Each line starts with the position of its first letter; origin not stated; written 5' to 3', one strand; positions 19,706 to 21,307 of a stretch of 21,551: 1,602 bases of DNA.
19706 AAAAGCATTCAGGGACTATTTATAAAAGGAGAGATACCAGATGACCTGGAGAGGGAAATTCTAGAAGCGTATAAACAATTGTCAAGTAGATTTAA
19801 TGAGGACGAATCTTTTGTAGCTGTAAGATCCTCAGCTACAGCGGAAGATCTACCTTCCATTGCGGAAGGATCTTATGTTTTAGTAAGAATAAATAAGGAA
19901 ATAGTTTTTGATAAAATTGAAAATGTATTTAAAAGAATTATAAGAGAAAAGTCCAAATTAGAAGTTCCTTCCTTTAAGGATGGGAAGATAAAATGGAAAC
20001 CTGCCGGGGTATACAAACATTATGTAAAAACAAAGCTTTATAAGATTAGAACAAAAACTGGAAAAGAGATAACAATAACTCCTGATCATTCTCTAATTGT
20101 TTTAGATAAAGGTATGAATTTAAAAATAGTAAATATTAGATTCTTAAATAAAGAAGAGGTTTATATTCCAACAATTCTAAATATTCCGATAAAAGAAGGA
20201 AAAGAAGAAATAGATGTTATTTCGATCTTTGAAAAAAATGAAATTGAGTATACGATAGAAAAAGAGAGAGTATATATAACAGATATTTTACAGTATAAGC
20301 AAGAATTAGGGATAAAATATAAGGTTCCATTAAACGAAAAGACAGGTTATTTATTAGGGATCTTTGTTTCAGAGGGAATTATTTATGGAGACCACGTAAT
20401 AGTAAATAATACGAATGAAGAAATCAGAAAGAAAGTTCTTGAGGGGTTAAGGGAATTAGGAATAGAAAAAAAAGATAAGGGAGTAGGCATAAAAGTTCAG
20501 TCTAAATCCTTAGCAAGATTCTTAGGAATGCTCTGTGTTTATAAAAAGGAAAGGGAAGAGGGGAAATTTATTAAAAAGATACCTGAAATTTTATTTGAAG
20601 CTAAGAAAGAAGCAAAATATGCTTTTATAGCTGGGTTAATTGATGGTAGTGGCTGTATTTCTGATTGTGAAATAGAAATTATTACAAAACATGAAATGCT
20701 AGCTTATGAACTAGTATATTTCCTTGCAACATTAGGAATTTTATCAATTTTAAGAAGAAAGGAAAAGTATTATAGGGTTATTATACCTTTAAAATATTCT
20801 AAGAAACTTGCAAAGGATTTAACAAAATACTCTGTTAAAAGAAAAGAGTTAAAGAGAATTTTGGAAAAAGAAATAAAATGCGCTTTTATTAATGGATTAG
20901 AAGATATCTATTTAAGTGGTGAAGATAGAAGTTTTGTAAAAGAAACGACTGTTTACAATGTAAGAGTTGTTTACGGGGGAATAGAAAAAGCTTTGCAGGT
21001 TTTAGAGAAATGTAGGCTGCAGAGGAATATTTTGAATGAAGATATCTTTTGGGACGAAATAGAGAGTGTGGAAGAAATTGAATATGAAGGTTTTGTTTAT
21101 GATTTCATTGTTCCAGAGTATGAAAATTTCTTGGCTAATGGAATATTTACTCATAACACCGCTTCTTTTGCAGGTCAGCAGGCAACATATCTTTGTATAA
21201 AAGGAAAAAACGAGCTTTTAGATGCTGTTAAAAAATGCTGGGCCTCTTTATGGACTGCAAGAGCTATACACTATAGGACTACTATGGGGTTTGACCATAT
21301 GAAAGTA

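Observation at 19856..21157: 434-codon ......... intein splitting the ATP-grasp motif of PEP synthase (host ORF missing from the supplied track)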

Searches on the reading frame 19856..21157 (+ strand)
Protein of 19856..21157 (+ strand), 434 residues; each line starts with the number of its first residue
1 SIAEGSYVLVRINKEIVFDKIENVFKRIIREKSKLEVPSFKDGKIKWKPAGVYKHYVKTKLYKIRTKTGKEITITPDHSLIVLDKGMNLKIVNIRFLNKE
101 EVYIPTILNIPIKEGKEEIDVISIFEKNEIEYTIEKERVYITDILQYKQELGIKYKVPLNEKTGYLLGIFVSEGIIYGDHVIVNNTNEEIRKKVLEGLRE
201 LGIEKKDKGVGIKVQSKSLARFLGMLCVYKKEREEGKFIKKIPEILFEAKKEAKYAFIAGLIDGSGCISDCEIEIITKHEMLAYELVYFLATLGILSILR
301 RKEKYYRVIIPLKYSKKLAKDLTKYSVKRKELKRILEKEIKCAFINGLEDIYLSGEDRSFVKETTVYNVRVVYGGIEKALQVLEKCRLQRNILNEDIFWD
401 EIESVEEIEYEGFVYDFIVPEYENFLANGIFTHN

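Call 4: search_protein_families(library=pfam, proteins=[window:19856-21157:+], max_evalue=1)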
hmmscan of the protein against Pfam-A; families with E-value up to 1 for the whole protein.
window:19856-21157:+ (434 aa): 5 families
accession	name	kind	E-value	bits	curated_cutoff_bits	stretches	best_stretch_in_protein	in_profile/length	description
PF14890.11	Intein_splicing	-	2.4e-24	86.3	35.8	1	41-434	29-155/155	Intein splicing domain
PF14528.11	LAGLIDADG_3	-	1.6e-12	47.9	22.5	2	254-319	3-78/82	LAGLIDADG-like domain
PF05204.19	Hom_end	-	3e-07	31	21.1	1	241-304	1-67/110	Homing endonuclease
PF14527.11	LAGLIDADG_WhiA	-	0.011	16.3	23.2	0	256-310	3-61/93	WhiA LAGLIDADG-like domain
PF23287.1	KOW7_SPT5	-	0.021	15.1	27.1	0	65-99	17-51/52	Transcription elongation factor SPT5, seventh KOW domain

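Call 5: search_protein_families(library=ncbifam, proteins=[window:19856-21157:+], max_evalue=1)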
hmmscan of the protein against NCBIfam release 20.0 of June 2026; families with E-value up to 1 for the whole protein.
window:19856-21157:+ (434 aa): 13 families
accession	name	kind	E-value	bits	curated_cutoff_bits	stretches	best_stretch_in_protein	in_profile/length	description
NF011491.0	PRK14898.1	equivalog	1.9e-33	115.5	783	2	27-337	116-423/860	DNA-directed RNA polymerase subunit A''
NF045703.1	rSAM_Tes_intein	exception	1.8e-14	52.6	1700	3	31-141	200-306/1040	tetraether lipid synthase Tes, intein-containing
NF011287.0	PRK14698.1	equivalog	2.3e-13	49.1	1238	1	36-427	287-660/1017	V-type ATP synthase subunit A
TIGR01445.1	intein_Nterm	domain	3.4e-11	44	24.5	1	4-82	4-83/83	intein N-terminal splicing region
NF003159.0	PRK04132.1-4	equivalog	2.9e-10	38.8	999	3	394-430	542-578/852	replication factor C small subunit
NF005852.0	PRK07773.1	equivalog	9.7e-09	34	780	1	367-434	761-826/886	replicative DNA helicase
NF038098.1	GyrA_w_intein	exception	3.1e-06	25.4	1850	1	149-340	225-429/1232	intein-containing DNA gyrase subunit A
NF011302.0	PRK14714.1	equivalog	4.7e-06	24.4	1791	1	22-143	968-1084/1350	DNA-directed DNA polymerase II large subunit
TIGR01443.1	intein_Cterm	domain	9.5e-06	25.7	15.6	1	413-434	1-23/24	intein C-terminal splicing region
NF003157.0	PRK04132.1-2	equivalog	6.3e-05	21.1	1103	2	394-429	555-590/864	replication factor C small subunit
NF003158.0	PRK04132.1-3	equivalog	0.002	15.3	1750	2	42-110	106-175/1437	replication factor C small subunit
NF052663.1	RtcB_rel_intein2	exception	0.0028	16.6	1050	1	347-434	223-310/626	intein-containing RctB family protein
NF006141.0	PRK08291.1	equivalog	0.17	10.8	408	1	95-127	31-63/330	cyclodeaminase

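Call 6: search_solved_structures(query=window:19856-21157:+, max_evalue=1, show_alignments=2)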
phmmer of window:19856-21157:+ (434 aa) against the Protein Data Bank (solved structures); distinct sequences matched with E-value up to 1: 18.
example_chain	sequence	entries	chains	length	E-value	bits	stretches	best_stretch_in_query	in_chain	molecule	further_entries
2cw7_A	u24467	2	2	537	2.5e-15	59.5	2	240-428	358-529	Endonuclease PI-PkoII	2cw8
6rpq_A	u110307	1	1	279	2e-12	49.9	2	380-434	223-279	Ubiquitin-like protein SMT3,1108aa long hypothetical cell division control protein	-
6rpp_A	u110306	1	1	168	5.8e-09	38.5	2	391-433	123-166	Cell division control protein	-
7qsu_A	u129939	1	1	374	2.2e-08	36.6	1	35-315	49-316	V-ATPase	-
7qss_A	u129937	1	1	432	2.6e-08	36.4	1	35-428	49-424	V-type ATP synthase alpha chain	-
7qst_A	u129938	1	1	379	1.2e-07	34.2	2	154-311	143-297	V-type ATP synthase subunit A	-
2lqm_A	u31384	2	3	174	9e-07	31.3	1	384-434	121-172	Pho radA intein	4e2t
4e2u_A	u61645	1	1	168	4.2e-06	29.1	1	392-434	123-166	Pho radA intein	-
4o1r_A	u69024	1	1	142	0.00012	24.3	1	380-434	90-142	Replicative DNA helicase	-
6frh_A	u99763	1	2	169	0.00018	23.7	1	392-433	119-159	Replicative DNA helicase,Replicative DNA helicase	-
6frg_A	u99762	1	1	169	0.00018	23.7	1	392-433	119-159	Replicative DNA helicase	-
5o9i_A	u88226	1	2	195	0.00064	21.9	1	383-428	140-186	Transcription initiation factor IIB,Transcription initiation factor IIB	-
1mi8_A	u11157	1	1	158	0.0007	21.8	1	392-433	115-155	DnaB intein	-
5o9j_A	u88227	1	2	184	0.00072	21.7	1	388-428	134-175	Transcription initiation factor IIB,Transcription initiation factor IIB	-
2jmz_A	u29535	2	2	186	0.0027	19.8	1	52-106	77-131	Hypothetical protein MJ0781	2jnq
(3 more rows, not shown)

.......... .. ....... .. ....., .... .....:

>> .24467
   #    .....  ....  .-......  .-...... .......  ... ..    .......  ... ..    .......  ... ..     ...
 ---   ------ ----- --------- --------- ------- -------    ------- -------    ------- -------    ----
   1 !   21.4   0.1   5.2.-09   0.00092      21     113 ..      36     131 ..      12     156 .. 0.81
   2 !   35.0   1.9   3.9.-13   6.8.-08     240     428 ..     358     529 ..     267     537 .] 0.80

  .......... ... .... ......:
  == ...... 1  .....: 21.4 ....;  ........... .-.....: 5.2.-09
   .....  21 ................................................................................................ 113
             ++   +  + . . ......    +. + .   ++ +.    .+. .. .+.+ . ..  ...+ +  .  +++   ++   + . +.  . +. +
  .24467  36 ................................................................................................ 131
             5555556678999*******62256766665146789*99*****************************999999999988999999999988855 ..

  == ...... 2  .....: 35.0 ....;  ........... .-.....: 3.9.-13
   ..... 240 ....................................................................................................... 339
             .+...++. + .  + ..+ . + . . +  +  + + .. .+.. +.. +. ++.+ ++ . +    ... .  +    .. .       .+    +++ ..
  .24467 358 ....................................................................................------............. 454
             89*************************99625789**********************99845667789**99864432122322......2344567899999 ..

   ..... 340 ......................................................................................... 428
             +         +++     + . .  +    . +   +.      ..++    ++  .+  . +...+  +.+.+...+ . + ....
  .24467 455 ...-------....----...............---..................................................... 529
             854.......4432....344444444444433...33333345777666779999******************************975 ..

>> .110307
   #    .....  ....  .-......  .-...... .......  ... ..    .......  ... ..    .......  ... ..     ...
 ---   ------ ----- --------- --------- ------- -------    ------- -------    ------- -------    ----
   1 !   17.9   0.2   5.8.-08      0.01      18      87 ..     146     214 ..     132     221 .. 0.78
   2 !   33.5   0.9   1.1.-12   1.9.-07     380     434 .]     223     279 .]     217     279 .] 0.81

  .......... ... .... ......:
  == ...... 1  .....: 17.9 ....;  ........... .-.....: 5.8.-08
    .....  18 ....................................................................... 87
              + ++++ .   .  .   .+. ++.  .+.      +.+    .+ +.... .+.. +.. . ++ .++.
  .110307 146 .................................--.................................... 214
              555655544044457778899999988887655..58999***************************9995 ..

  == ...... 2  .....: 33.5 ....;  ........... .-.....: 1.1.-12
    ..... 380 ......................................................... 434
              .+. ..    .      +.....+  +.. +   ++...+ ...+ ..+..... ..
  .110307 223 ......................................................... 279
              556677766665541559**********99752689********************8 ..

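Call 7: find_homologous_proteins(query=window:19856-21157:+)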
Query window:19856-21157:+ (434 aa): 3 proteins with E <= 0.001 among 8000 candidates.
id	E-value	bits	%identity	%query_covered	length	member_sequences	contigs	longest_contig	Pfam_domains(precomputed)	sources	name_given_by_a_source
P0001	2.5e-66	242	40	76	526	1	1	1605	PF14528.12,PF01326.25,PF14890.12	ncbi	ncbi:MAG: PEP/pyruvate-binding domain-containing protein, partial [Candidatus Ratteibacteria bacteri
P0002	5.4e-5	40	35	15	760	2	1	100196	PF14528.12,PF14890.12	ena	-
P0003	7.3e-4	37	26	90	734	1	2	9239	PF00158.33,PF14528.12,PF00493.30,PF00004.36,PF07728.21,PF01078.28,PF14890.12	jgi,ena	-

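Call 31: search_protein_representatives(protein=window:19856-21157:+)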
Query: 434 residues. Proteins with E-value up to 0.001 (for the whole library): 1562; up to 1e-10: 253; up to 1e-30: 11. The best 150 are listed.
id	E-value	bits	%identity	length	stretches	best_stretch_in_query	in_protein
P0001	8.0e-67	242.3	41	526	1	6-335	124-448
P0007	1.4e-45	172.3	36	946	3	1-335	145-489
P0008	2.9e-43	164.7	35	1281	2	1-380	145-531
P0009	1.9e-39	152.2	34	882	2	1-339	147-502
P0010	1.0e-37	146.4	33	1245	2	1-338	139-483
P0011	2.1e-37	145.4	37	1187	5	34-434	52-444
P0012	1.1e-35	139.7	33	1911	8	159-434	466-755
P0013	2.6e-33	131.9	33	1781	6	150-321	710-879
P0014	1.1e-32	129.9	32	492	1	1-337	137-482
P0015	5.7e-32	127.5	32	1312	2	1-335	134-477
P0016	6.4e-31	124.1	32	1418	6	164-311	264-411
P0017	1.1e-30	123.3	28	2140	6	41-303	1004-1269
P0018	1.4e-30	122.9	33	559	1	1-333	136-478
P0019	1.5e-30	122.8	31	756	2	17-339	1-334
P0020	2.0e-30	122.4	32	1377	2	40-434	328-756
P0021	1.3e-29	119.7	31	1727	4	1-300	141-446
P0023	1.1e-28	116.6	33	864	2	1-303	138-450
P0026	6.5e-27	110.8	33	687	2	1-333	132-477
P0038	8.3e-22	94.0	39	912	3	1-109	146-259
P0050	3.6e-19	85.3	32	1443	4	1-164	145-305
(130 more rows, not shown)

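Call 34: list_cluster_members(proteins=[P0007, P0008, P0009, P0010, P0015, P0021, P0023, P0026, P0038, P0050])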
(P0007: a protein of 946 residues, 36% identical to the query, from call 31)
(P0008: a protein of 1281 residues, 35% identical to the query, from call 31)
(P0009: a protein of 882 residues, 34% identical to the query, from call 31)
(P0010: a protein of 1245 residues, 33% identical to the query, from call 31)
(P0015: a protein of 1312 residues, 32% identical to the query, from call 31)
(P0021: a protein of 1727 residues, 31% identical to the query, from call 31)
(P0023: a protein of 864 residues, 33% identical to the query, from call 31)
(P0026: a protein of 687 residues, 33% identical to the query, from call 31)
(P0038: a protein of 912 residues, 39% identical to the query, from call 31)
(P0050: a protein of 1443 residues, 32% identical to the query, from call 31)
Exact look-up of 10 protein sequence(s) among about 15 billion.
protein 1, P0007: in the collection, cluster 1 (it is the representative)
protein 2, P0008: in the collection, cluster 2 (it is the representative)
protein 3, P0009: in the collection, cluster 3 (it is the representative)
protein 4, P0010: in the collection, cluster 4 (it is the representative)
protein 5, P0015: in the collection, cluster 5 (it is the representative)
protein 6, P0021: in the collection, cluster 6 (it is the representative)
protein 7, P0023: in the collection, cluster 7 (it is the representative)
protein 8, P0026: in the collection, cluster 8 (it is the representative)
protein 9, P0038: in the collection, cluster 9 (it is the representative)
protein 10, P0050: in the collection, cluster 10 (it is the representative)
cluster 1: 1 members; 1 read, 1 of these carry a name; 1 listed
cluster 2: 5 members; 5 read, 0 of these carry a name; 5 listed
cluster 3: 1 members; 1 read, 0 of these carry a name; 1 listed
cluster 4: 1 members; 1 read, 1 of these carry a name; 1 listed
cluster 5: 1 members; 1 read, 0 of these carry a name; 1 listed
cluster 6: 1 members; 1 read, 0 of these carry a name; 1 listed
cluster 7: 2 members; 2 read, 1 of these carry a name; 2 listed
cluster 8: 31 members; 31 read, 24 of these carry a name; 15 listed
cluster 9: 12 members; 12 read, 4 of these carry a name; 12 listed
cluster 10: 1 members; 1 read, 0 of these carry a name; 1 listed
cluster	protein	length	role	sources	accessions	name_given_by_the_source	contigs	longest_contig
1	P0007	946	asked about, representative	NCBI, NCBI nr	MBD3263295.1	hypothetical protein GF374_02860, partial [Candidatus Woesearchaeota archaeon] | hypothetical protein [Candidatus Woesearchaeota archaeon]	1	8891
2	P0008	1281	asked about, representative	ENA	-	-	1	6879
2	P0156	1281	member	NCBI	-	-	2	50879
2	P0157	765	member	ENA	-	-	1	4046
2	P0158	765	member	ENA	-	-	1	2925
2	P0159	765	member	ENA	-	-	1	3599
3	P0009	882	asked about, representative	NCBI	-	-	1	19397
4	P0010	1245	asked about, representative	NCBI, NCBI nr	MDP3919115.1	MAG: PEP/pyruvate-binding domain-containing protein, partial [Nanoarchaeota archaeon] | PEP/pyruvate-binding domain-containing protein [Nanoarchaeota archaeon]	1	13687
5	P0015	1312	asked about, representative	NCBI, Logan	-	-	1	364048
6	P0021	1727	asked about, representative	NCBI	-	-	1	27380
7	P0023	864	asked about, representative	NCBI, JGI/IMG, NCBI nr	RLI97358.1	MAG: hypothetical protein DRP00_04055 [Candidatus Aenigmatarchaeota archaeon] | MAG: hypothetical protein DRP00_04055 [Candidatus Aenigmarchaeota archaeon]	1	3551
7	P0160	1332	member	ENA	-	-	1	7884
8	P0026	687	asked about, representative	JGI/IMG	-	intein/homing endonuclease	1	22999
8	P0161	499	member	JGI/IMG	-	pyruvate,water dikinase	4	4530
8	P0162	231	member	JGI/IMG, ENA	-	hypothetical protein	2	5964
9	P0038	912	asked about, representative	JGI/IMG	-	-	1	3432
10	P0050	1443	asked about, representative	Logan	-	-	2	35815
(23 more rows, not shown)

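Call 46: predict_structure(alignment_id=A2)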
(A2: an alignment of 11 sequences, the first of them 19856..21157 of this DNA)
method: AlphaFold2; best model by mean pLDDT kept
length: 434 residues; sequences in the alignment: 11
mean_pLDDT: 83.0   pTM: 0.85
mean pLDDT of the five models: 83.0, 82.3, 80.9, 80.9, 79.3
residues with pLDDT >= 90: 264; 70-90: 97; 50-70: 19; < 50: 54
segments of 3 or more residues with pLDDT < 50: 341-393
pLDDT, mean of each block of 10 residues (from residue 1): 95 94 93 91 87 95 93 93 80 85 88 92 91 91 65 95 98 90 94 97 91 93 90 65 95 97 89 90 96 93 92 88 93 78 32 27 26 39 42 69 94 93 89 82
secondary structure, 60 per line:
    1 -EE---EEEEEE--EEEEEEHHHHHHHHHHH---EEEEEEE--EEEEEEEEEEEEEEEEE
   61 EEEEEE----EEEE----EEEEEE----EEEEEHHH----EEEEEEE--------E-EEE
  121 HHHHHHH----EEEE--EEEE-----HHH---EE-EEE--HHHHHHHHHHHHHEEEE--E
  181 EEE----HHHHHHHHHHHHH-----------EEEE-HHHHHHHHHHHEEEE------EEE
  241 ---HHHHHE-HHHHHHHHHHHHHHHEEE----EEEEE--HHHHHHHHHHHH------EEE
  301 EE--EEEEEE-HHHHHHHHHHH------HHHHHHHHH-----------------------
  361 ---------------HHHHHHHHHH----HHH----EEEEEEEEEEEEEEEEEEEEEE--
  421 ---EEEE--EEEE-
elements in order: E7-12 E15-20 H21-31 E35-41 E44-66 E71-74 E79-84 E89-93 E101-107 E118-120 H121-127 E132-135 E138-141 E156-158 H161-173 E174-177 E180-183 H188-200 E212-215 H217-227 E228-231 E238-240 H244-248 H251-265 E266-268 E273-277 H280-291 E298-302 E305-310 H312-322 H329-337 H376-385 E397-418 E424-427 E430-433

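Call 49: fold_search(model_id=the predicted structure, library=pdb)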
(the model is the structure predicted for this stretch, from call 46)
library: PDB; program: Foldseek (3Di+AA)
matches with E <= 10: 352; with E <= 0.001: 67
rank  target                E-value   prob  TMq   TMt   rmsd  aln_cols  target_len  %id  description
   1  7qss                  2.2e-22  1.00  0.66  0.66  10.0       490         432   21  Crystal structure of homing endonuclease-associated TliVMA intein (C1A) (released 2022-03-30)
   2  7qsu                  3.3e-21  1.00  0.64  0.75   6.8       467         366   20  Crystal structure of homing endonuclease-associated TliVMA intein (C1A, d333-339) (released 2022-03-30)
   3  2cw7                  2.1e-20  1.00  0.71  0.58   8.9       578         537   17  Crystal structure of intein homing endonuclease II (released 2006-04-18)
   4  7qst                  9.2e-18  1.00  0.57  0.67   7.1       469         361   20  Crystal structure of homing endonuclease-associated PhoVMA intein (C1A) (released 2022-03-30)
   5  1dq3                  2.3e-17  1.00  0.57  0.55   9.0       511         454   16  CRYSTAL STRUCTURE OF AN ARCHAEAL INTEIN-ENCODED HOMING ENDONUCLEASE PI-PFUI (released 2000-07-05)
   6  1vde_B                4.2e-11  1.00  0.46  0.47   9.9       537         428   14  PI-SCEI, A HOMING ENDONUCLEASE WITH PROTEIN SPLICING ACTIVITY (released 1998-04-08)
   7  1um2_B                1.5e-10  1.00  0.46  0.47  10.7       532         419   14  Crystal Structure of the Vma1-Derived Endonuclease with the Ligated Extein Segment (released 2004-09-22)
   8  1jva_B                2.1e-10  1.00  0.44  0.45  10.7       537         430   14  CRYSTAL STRUCTURE OF THE VMA1-DERIVED ENDONUCLEASE BEARING THE N AND C EXTEIN PROPEPTIDES (released 2002-08-29)
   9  1vde_A                5.4e-10  1.00  0.46  0.46  10.2       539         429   14  PI-SCEI, A HOMING ENDONUCLEASE WITH PROTEIN SPLICING ACTIVITY (released 1998-04-08)
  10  1ef0_A                7.3e-10  1.00  0.45  0.46  10.2       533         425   14  CRYSTAL STRUCTURE OF PI-SCEI MINIPRECURSOR (released 2000-06-07)
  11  1um2_A                1.0e-09  1.00  0.45  0.46  11.5       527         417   13  Crystal Structure of the Vma1-Derived Endonuclease with the Ligated Extein Segment (released 2004-09-22)
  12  1dfa                  4.1e-09  1.00  0.47  0.50   9.7       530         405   14  CRYSTAL STRUCTURE OF PI-SCEI IN C2 SPACE GROUP (released 1999-12-08)
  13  1jva_A                4.6e-09  1.00  0.46  0.46  10.5       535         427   14  CRYSTAL STRUCTURE OF THE VMA1-DERIVED ENDONUCLEASE BEARING THE N AND C EXTEIN PROPEPTIDES (released 2002-08-29)
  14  1lws_A                1.2e-08  1.00  0.45  0.45  10.6       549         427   13  Crystal structure of the intein homing endonuclease PI-SceI bound to its recognition sequence (released 2002-09-27)
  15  1ef0_B                2.3e-08  1.00  0.41  0.45  22.4       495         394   14  CRYSTAL STRUCTURE OF PI-SCEI MINIPRECURSOR (released 2000-06-07)
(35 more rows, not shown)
